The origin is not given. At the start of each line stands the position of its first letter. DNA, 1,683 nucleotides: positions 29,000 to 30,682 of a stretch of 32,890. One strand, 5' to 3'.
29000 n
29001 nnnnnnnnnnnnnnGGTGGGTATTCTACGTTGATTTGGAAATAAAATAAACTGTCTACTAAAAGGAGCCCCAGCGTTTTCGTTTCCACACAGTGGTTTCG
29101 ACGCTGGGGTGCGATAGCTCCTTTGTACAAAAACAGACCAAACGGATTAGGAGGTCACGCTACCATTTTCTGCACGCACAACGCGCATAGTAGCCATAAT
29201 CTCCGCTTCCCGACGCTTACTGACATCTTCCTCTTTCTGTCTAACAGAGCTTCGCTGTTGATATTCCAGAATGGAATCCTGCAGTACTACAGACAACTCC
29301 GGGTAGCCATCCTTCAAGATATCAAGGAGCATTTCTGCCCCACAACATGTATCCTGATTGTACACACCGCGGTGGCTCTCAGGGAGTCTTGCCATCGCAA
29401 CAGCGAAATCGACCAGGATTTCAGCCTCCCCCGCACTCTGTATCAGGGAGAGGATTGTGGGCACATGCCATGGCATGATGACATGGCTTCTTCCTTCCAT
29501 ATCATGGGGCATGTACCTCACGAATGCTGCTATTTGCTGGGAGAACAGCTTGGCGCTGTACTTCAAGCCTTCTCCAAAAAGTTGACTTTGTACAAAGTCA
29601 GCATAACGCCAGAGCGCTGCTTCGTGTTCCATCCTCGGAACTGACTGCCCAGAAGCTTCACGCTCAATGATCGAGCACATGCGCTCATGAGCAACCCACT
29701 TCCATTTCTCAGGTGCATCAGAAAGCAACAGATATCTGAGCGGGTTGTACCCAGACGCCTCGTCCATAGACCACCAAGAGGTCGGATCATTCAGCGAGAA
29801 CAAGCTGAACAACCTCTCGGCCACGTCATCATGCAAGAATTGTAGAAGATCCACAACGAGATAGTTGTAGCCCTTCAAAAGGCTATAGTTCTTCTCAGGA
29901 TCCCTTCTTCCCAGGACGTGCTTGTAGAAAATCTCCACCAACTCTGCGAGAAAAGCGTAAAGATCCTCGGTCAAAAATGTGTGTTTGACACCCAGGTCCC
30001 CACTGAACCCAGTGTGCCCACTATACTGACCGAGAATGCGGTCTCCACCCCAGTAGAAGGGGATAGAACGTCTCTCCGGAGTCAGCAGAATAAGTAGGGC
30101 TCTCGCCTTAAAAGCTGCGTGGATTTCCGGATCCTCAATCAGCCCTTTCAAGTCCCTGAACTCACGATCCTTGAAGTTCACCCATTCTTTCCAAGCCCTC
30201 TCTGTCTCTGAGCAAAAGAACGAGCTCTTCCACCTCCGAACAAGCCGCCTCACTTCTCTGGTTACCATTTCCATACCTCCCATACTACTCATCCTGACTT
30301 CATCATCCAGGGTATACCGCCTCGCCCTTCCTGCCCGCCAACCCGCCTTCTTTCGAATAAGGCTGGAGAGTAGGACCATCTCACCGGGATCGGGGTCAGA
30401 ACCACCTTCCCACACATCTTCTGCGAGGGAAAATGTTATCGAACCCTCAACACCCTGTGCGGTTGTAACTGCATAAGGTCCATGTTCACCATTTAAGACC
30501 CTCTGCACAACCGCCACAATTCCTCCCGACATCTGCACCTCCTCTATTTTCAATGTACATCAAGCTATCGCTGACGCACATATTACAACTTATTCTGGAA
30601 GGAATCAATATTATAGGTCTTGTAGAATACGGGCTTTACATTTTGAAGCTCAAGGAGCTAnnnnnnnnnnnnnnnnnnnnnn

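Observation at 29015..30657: Single-gene compositional island: higher-GC, Trp/Arg-rich 461-aa orphan between ychF and hppA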

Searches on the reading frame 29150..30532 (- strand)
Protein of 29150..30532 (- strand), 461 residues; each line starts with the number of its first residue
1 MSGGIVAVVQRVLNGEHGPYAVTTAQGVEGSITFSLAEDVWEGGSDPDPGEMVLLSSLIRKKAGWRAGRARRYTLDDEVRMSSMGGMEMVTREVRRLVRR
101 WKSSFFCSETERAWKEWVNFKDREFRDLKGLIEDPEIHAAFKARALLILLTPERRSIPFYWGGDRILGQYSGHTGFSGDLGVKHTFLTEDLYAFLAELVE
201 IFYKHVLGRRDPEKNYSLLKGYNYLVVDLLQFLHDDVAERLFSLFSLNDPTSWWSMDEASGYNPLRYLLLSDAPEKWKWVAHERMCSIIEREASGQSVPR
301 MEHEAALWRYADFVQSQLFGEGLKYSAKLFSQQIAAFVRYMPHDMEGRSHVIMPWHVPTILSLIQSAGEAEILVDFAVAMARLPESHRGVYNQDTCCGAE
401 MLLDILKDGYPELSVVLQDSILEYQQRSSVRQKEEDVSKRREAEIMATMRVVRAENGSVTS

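Call 6: search_protein_families(library=pfam, proteins=[window:29150-30532:-], max_evalue=10)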
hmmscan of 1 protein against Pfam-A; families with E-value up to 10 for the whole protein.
window:29150-30532:- (461 aa): 0 families

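Call 7: search_protein_families(library=padloc, proteins=[window:29150-30532:-], max_evalue=10)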
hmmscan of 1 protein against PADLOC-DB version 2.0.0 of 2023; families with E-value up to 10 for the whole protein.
window:29150-30532:- (461 aa): 0 families

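Call 8: find_homologous_proteins(query=window:29150-30532:-, max_evalue=0.01)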
Query window:29150-30532:- (461 aa): 6 proteins with E <= 0.01 among 8000 candidates.
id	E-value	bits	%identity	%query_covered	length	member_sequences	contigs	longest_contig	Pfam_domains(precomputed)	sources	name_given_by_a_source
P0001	0.0e+0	1055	100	100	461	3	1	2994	-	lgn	-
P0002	6.7e-87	310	38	97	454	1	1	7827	-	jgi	-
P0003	7.7e-79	284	40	97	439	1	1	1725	-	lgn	-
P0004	3.1e-68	249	36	95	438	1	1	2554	-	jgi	jgi:hypothetical protein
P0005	1.7e-49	187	38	71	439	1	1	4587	-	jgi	jgi:hypothetical protein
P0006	3.1e-36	143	33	77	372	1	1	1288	-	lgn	-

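Call 10: find_encoding_contigs(protein=P0002, flank=10000)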
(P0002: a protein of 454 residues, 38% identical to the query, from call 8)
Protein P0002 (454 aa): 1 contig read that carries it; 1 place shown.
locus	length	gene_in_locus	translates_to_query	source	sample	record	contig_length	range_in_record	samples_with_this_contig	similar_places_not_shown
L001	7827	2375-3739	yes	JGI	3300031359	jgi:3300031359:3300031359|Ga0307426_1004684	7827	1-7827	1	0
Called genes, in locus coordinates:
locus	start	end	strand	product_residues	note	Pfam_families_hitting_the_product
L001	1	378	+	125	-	?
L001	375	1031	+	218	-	PF00702:Hydrolase, PF08282:Hydrolase_3 (faint), PF13419:HAD_2, PF13242:Hydrolase_like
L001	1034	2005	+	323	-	-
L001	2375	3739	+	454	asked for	-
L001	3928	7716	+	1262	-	-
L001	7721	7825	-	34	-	?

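Call 11: find_encoding_contigs(protein=P0005, flank=10000)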
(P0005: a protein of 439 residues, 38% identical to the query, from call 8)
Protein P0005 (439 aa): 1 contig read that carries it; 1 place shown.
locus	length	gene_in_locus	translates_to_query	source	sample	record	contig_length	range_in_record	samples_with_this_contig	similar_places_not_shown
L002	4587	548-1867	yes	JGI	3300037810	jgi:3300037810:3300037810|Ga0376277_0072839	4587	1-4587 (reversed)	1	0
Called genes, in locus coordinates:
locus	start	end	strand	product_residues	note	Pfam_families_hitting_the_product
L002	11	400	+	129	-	PF01053:Cys_Met_Meta_PP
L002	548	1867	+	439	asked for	-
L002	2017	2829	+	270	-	PF01177:Asp_Glu_race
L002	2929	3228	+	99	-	PF02518:HATPase_c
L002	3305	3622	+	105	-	PF01909:NTP_transf_2, PF18765:Polbeta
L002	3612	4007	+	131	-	PF05168:HEPN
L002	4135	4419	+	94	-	PF21956:DUF6922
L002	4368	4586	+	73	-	?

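Call 12: find_encoding_contigs(protein=P0001, flank=10000)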
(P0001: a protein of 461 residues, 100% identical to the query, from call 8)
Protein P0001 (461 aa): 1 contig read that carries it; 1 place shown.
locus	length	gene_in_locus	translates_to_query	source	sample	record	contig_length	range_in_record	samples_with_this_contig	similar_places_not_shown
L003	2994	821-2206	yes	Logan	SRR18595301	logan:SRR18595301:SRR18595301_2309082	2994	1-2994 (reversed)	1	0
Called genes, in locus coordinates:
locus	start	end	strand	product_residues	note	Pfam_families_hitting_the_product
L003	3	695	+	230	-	?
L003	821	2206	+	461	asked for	-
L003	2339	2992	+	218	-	?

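Call 17: find_encoding_contigs(protein=P0004, flank=10000)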
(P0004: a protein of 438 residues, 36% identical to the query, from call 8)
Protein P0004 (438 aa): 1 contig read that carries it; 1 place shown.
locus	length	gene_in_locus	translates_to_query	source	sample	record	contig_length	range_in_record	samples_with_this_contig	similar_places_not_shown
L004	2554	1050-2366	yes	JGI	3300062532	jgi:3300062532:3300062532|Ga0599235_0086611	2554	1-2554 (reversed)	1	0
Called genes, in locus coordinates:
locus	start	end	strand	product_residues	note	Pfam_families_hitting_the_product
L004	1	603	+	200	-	?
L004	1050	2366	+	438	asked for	-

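Call 18: find_encoding_contigs(protein=P0003, flank=10000)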
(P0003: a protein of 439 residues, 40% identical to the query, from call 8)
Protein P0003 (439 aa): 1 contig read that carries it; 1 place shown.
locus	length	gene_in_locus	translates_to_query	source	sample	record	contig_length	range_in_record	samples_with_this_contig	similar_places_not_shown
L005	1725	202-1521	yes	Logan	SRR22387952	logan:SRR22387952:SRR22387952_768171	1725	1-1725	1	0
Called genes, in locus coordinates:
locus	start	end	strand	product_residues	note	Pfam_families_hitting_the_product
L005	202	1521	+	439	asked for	-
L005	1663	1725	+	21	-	?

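Call 20: search_protein_representatives(protein=window:29150-30532:-)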
Query: 461 residues. Proteins with E-value up to 0.001 (for the whole library): 506; up to 1e-10: 208; up to 1e-30: 35. The best 150 are listed.
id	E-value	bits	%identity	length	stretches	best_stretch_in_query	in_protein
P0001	0.0e+00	1054.9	100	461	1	1-461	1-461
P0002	2.1e-87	310.1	39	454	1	5-448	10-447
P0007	1.2e-59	218.7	35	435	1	5-449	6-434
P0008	1.6e-59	218.2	34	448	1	5-449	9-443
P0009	3.8e-59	217.0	37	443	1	5-421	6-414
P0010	1.4e-58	215.2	35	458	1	5-450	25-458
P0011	2.8e-54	200.9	36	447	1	7-451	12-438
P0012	1.3e-53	198.7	30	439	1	4-447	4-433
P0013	5.6e-53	196.6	35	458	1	5-451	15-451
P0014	1.2e-47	179.1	32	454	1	7-446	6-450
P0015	1.5e-44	168.9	38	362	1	107-427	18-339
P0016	1.0e-42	162.8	34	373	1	91-450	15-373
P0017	3.4e-41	157.8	51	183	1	5-164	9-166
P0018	1.6e-40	155.6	34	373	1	87-453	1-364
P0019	3.6e-40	154.4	35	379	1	90-450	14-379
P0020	4.2e-40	154.2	38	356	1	96-417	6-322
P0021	1.9e-39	152.0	33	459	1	5-435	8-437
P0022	2.5e-37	145.0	35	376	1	91-442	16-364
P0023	1.9e-36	142.1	34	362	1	93-446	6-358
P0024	2.0e-33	132.2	31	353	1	93-450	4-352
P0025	3.2e-33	131.5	30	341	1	106-446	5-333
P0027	4.3e-33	131.1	31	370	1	109-444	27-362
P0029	8.9e-33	130.1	30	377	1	111-450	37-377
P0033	5.7e-32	127.4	32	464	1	5-419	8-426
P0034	9.3e-32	126.7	32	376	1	107-450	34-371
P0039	9.4e-31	123.4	30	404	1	94-450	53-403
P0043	3.1e-30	121.7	32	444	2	3-167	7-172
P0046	6.4e-30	120.6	38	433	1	107-361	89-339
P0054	1.5e-28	116.1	38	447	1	98-338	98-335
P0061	1.7e-27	112.6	33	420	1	113-451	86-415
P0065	2.4e-26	108.9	27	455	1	5-450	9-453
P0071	1.5e-25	106.2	29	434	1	111-441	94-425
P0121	4.3e-18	81.6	43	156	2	5-74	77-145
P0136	3.7e-16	75.3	24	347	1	103-450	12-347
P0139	8.9e-16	74.0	50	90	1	5-78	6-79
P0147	1.8e-14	69.8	55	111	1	5-79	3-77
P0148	1.8e-14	69.7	54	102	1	7-78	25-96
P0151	3.1e-14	68.9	49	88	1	5-78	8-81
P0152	5.2e-14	68.2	52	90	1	1-81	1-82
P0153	7.3e-14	67.7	27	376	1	109-444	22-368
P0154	1.0e-13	67.2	50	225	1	5-94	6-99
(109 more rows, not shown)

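Call 22: search_protein_families(library=pfam, alignment_id=A2, max_evalue=0.01)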
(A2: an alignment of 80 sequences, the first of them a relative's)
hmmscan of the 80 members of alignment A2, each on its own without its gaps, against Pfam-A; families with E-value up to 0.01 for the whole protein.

A. member 1, P0001 (461 aa): 0 families

B. families by the number of members that match (of 80 scanned): 1 family
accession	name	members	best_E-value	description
PF04212.24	MIT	1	0.0071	MIT (microtubule interacting and transport) domain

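Call 23: search_solved_structures(query=A2, max_evalue=10)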
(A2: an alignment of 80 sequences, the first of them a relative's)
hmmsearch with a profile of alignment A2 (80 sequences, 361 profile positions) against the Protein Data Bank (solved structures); distinct sequences matched with E-value up to 10: 2.
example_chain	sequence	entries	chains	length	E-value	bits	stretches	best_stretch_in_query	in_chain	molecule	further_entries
2kde_A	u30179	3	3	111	0.73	12.1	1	320-356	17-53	26S proteasome non-ATPase regulatory subunit 4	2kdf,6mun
1yx4_A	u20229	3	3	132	0.89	11.8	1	320-356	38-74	26S proteasome non-ATPase regulatory subunit 4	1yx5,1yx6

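Call 26: find_related_loci(query=A1, collection=genome_contigs, flank=8000)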
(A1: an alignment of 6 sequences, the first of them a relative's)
Query A1 (461 aa) in genome_contigs; peptide patterns used: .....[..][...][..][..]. (x = any residue, [..] = any of these).
12 stretches matched a pattern; 1 encode a relative of the query (tblastn E <= 1e-3); 1 distinct loci.
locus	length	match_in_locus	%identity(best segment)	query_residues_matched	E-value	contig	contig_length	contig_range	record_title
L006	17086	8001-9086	30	94-450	3e-27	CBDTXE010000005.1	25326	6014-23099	MAG TPA_asm: uncultured bacterium isolate ERR2431955_concoct_30 genome assembly, contig: ERZ23878311.902, whole genome s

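Call 27: predict_structure(alignment_id=A1)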
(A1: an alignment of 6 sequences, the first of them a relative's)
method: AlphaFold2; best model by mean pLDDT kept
length: 461 residues; sequences in the alignment: 6
mean_pLDDT: 72.0   pTM: 0.68
mean pLDDT of the five models: 72.0, 70.5, 70.5, 67.2, 64.9
residues with pLDDT >= 90: 145; 70-90: 150; 50-70: 53; < 50: 113
segments of 3 or more residues with pLDDT < 50: 1-81, 162-181, 252-259, 459-461
pLDDT, mean of each block of 10 residues (from residue 1): 34 33 35 37 37 33 28 38 64 86 81 77 73 88 86 64 37 34 75 92 83 73 88 92 79 46 82 94 90 69 74 85 91 94 67 91 95 95 79 93 95 93 93 92 89 62 41
secondary structure, 60 per line:
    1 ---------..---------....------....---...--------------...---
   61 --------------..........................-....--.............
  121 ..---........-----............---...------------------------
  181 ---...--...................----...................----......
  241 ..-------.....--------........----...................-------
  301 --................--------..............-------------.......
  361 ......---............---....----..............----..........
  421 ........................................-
elements in order: E21-24 E31-34 H75-100 H102-105 H108-122 H126-133 H139-150 H189-207 H212-230 H235-242 H250-254 H263-270 H275-293 H303-318 H327-340 H354-366 H370-381 H385-388 H393-406 H411-460

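Call 32: find_homologous_proteins(query=A2, max_evalue=0.00001)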
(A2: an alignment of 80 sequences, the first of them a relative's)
Query A2 (80 sequences) (461 aa, profile of the alignment): 7 proteins with E <= 0.00001 among 8000 candidates.
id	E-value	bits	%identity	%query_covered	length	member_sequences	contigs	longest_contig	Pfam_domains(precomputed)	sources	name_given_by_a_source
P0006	1.3e-118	414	33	77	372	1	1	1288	-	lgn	-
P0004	4.7e-117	409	36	95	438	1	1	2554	-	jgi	jgi:hypothetical protein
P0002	1.8e-116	407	38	97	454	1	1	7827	-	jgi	-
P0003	9.1e-109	382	40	97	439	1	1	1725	-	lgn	-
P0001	2.2e-104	368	100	100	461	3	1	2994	-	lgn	-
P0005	8.3e-91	323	38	71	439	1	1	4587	-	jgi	jgi:hypothetical protein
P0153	3.9e-69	252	25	73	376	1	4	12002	-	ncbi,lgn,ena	-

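Call 33: find_encoding_contigs(protein=P0153, flank=10000)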
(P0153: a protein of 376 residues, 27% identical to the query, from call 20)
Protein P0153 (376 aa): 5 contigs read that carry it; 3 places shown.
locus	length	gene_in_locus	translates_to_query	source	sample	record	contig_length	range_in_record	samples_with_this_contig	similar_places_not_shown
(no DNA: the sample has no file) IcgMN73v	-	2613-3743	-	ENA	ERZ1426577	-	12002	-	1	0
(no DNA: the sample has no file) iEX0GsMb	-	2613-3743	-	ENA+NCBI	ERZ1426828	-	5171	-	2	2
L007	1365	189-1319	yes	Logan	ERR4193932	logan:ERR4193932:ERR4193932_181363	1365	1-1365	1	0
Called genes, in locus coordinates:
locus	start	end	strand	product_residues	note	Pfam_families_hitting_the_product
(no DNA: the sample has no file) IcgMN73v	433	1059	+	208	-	-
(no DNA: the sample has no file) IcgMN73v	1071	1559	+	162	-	-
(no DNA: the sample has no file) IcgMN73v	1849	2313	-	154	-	-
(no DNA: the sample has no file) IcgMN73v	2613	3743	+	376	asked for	-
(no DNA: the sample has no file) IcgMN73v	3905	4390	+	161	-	PF00293:NUDIX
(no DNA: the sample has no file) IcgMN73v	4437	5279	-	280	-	-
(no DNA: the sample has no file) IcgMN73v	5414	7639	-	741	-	PF20706:GT4-conflict (faint), PF00534:Glycos_transf_1, PF13692:Glyco_trans_1_4, PF00534:Glycos_transf_1, PF13692:Glyco_trans_1_4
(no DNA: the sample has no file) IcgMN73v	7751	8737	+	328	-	PF01073:3Beta_HSD, PF01370:Epimerase, PF02719:Polysacc_synt_2, PF04321:RmlD_sub_bind, PF07993:NAD_binding_4 (faint), PF16363:GDP_Man_Dehyd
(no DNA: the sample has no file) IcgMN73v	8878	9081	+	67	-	PF04070:DUF378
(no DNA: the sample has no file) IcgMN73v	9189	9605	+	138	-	PF08570:DUF1761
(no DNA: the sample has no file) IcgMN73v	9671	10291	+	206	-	-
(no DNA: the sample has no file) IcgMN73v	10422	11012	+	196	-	-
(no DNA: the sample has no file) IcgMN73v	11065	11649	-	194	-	-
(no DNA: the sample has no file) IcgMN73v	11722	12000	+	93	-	?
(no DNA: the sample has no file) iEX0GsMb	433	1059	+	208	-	-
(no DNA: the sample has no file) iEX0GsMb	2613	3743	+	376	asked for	-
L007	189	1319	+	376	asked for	-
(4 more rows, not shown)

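Call 34: find_encoding_contigs(protein=P0007, flank=10000)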
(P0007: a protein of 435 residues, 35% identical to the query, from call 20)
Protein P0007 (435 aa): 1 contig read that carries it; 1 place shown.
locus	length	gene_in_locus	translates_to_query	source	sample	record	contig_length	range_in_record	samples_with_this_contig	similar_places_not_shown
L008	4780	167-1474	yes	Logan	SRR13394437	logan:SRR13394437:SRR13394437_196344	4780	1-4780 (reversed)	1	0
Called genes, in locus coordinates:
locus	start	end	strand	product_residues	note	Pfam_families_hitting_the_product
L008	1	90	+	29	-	?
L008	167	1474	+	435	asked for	-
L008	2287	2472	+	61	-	-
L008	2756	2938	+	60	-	-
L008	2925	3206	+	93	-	-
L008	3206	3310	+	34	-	-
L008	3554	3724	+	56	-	-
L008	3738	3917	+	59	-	-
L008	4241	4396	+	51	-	-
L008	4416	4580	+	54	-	-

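Call 35: fold_search(model_id=the predicted structure, library=pdb)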
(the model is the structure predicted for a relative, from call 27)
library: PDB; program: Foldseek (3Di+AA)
matches with E <= 10: 862; with E <= 0.001: 0
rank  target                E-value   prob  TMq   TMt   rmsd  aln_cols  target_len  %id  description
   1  5mfh_A                4.9e-03  0.99  0.24  0.33  12.4       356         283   13  Designed armadillo repeat protein YIIIM5AII in complex with peptide (RR)5 (released 2017-09-13)
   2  8y9r_B                8.0e-03  0.98  0.19  0.28  16.6       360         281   11  Crystal structure of Spiral2 microtubule-binding domain from Physcomitrella patens (released 2024-12-18)
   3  4dzs_B                1.0e-02  0.97  0.21  0.27  11.8       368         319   10  Crystal structure of yeast Puf4p RNA binding domain in complex with HO-4BE mutant RNA (released 2012-04-25)
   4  7rdr_A                1.5e-02  0.96  0.23  0.23  14.8       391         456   10  Circular tandem repeat protein with novel repeat topology and enhanced subunit contact surfaces (released 2021-09-01)
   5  6s9o_D                1.7e-02  0.93  0.22  0.27  13.1       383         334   12  Designed Armadillo Repeat protein internal Lock1 fused to target peptide KRKRKLKFKR (released 2020-02-19)
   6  2yjy_A                1.7e-02  0.92  0.21  0.25  12.5       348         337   13  A specific and modular binding code for cytosine recognition in PUF domains (released 2011-06-08)
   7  5mfd_J                2.3e-02  0.82  0.18  0.22  14.5       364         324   10  Designed armadillo repeat protein YIIIM''6AII in complex with pD_(KR)5 (released 2017-07-19)
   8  8y9r_A                2.4e-02  0.92  0.20  0.29  16.2       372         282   12  Crystal structure of Spiral2 microtubule-binding domain from Physcomitrella patens (released 2024-12-18)
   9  1m8w_B                3.1e-02  0.80  0.19  0.23  13.4       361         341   10  CRYSTAL STRUCTURE OF THE PUMILIO-HOMOLOGY DOMAIN FROM HUMAN PUMILIO1 IN COMPLEX WITH NRE1-19 RNA (released 2002-09-25)
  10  5k7v_A                3.8e-02  0.47  0.13  0.17  20.9       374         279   11  Computational Design of Self-Assembling Cyclic Protein Homooligomers (released 2017-04-12)
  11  6vfk_B                4.0e-02  0.47  0.14  0.18  18.5       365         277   11  De novo designed tetrahedral nanoparticle T33_dn10 displaying 4 copies of BG505-SOSIP trimer on the surface (released 2020-07-22)
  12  3bx2_A                4.5e-02  0.75  0.19  0.23  12.6       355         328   10  Puf4 RNA binding domain bound to HO endonuclease RNA 3' UTR recognition sequence (released 2008-03-11)
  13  4rv1_F                5.4e-02  0.80  0.22  0.24  16.4       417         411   14  Crystal Structure of Engineered Protein. Northeast Structural Genomics Consortium (NESG) Target OR497. (released 2014-12-10)
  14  4rv1_B                5.6e-02  0.85  0.22  0.24  13.3       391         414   13  Crystal Structure of Engineered Protein. Northeast Structural Genomics Consortium (NESG) Target OR497. (released 2014-12-10)
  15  3h3d_Y                6.4e-02  0.84  0.24  0.30  15.2       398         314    8  Drosophila Pumilio RNA binding domain (Puf domain) (released 2009-04-28)
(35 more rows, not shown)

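Call 39: search_protein_families(library=pfam, proteins=[P0139, P0147, P0148, P0151, P0152, P0154, P0121, P0017, P0043], max_evalue=1)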
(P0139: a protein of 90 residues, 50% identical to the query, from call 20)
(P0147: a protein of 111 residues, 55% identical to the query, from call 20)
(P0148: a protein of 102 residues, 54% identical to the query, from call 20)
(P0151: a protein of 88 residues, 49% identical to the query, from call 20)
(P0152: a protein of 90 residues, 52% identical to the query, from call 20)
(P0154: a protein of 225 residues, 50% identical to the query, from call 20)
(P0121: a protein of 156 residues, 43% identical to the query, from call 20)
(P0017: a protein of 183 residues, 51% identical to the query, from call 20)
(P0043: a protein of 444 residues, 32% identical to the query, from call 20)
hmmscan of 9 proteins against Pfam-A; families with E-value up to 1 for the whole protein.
P0139 (90 aa): 0 families

P0147 (111 aa): 0 families

P0148 (102 aa): 2 families
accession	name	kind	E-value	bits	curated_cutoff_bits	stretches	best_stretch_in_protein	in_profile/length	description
PF01563.21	Alpha_E3_glycop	-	0.048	14.2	25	1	2-32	20-50/59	Alphavirus E3 glycoprotein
PF11141.13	DUF2914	-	0.22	11.7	23.6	1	70-95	14-39/62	Protein of unknown function (DUF2914)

P0151 (88 aa): 3 families
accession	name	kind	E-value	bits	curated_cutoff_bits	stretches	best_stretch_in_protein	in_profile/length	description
PF03295.19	Pox_TAA1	-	0.044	14.1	27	1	1-40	22-60/63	Poxvirus trans-activator protein A1 C-terminal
PF15072.12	HROB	-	0.048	14.1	30.8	1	4-59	2-56/85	Homologous recombination OB-fold protein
PF21633.3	MOV-10_Ig-like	-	0.071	13.7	27.4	1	15-42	4-31/126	Helicase MOV-10, Ig-like domain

P0152 (90 aa): 1 family
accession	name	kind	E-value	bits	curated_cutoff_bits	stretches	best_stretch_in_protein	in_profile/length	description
PF12641.12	Flavodoxin_3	-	0.087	13.1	27.5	1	9-63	19-71/160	Flavodoxin domain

P0154 (225 aa): 2 families
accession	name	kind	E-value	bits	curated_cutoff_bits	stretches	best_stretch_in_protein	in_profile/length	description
PF13300.11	DUF4078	-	0.038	14.7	25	1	69-101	28-60/86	Domain of unknown function (DUF4078)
PF07966.17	A1_Propeptide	-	0.18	12.2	20.5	0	94-104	8-18/27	A1 Propeptide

P0121 (156 aa): 1 family
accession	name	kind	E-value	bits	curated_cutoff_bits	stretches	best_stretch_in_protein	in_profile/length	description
PF15072.12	HROB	-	0.1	13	30.8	0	75-128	4-58/85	Homologous recombination OB-fold protein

P0017 (183 aa): 0 families

P0043 (444 aa): 1 family
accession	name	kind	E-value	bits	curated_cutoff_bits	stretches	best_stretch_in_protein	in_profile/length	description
PF02216.22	B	-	0.11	12.9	27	1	204-232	7-31/53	B domain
